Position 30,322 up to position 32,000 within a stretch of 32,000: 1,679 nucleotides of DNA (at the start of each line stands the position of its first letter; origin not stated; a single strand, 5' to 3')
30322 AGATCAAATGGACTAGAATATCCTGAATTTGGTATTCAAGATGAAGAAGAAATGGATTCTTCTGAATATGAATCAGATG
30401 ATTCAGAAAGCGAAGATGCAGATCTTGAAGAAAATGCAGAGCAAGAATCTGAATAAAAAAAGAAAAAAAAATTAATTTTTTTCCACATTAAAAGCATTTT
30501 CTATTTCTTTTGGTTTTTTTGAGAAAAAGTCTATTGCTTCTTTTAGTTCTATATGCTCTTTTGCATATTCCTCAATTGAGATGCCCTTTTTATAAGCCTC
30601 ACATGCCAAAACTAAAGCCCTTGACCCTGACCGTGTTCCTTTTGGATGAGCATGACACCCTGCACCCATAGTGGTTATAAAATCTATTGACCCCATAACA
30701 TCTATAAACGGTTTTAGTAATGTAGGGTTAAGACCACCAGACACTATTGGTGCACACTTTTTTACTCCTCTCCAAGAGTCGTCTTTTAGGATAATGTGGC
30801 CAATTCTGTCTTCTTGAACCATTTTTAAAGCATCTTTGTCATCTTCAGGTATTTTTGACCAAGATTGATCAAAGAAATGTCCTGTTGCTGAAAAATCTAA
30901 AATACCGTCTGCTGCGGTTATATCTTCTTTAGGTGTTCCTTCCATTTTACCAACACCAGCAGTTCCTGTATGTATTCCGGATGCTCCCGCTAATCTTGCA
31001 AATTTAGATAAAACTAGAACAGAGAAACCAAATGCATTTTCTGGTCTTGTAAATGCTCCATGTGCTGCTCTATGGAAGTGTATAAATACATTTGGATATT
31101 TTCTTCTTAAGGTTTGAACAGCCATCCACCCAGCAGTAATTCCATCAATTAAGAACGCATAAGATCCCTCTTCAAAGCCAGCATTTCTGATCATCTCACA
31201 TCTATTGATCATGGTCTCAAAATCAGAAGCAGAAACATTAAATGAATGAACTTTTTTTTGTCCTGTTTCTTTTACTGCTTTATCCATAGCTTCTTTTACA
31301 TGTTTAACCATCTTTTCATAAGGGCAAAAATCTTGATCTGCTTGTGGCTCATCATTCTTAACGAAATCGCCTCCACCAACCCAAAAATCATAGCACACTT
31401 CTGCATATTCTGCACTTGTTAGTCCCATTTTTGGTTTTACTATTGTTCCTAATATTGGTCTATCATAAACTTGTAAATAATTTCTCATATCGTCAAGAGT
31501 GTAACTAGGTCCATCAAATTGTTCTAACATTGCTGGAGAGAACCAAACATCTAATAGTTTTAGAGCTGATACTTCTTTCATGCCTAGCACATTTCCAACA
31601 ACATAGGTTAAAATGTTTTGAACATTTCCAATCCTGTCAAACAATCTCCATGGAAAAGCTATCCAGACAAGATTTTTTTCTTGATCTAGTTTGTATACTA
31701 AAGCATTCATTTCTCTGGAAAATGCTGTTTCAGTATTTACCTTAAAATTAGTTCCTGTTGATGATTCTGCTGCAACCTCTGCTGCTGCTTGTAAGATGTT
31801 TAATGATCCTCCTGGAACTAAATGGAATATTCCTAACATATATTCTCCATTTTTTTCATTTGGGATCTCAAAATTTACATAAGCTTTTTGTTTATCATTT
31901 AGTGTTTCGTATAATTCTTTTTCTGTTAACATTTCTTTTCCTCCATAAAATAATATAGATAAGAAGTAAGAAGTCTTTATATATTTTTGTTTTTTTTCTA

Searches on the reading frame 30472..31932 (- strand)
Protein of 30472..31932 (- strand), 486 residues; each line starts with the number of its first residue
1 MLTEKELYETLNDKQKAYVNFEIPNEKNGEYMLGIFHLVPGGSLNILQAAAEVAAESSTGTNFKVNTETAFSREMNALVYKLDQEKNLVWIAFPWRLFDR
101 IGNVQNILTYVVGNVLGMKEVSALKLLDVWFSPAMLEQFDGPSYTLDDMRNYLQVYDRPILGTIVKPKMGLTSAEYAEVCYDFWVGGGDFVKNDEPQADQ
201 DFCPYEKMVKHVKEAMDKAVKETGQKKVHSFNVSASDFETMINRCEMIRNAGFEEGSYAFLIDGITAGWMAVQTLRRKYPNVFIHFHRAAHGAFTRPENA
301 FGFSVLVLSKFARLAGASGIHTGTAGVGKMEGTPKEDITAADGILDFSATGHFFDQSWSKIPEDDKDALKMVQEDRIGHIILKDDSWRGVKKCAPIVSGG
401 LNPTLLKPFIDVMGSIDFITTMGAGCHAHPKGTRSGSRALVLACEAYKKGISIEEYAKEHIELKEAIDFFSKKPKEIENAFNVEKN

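Call 11: search_protein_families(library=pfam, proteins=[window:30472-31932:-], max_evalue=0.001)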
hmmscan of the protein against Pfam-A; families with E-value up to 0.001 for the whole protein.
window:30472-31932:- (486 aa): 2 families
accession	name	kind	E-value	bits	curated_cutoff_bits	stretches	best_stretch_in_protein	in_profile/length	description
PF00016.26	RuBisCO_large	-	9.5e-89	298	30.1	2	147-362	3-220/299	Ribulose bisphosphate carboxylase large chain, catalytic domain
PF02788.21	RuBisCO_large_N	-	4.6e-26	91.8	20.7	1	27-133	9-118/120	Ribulose bisphosphate carboxylase large chain, N-terminal domain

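Call 81: find_encoding_contigs(protein=window:30472-31932:-, flank=10000, max_places=1)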
Protein window:30472-31932:- (486 aa): 6 contigs read that carry it; 1 place shown.
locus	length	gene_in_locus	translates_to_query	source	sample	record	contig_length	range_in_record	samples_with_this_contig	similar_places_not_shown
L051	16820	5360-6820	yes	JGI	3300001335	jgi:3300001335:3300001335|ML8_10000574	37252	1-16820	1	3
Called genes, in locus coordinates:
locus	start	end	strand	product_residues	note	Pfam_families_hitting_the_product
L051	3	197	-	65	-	?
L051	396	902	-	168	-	-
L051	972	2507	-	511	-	-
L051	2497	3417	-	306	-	-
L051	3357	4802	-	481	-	PF10102:DUF2341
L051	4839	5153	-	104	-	-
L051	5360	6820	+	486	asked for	PF02788:RuBisCO_large_N, PF00016:RuBisCO_large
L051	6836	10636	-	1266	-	-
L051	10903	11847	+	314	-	PF01368:DHH (weak)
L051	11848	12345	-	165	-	-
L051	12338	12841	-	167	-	-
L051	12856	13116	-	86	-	-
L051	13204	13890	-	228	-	-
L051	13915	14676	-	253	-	-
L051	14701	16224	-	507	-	PF02511:Thy1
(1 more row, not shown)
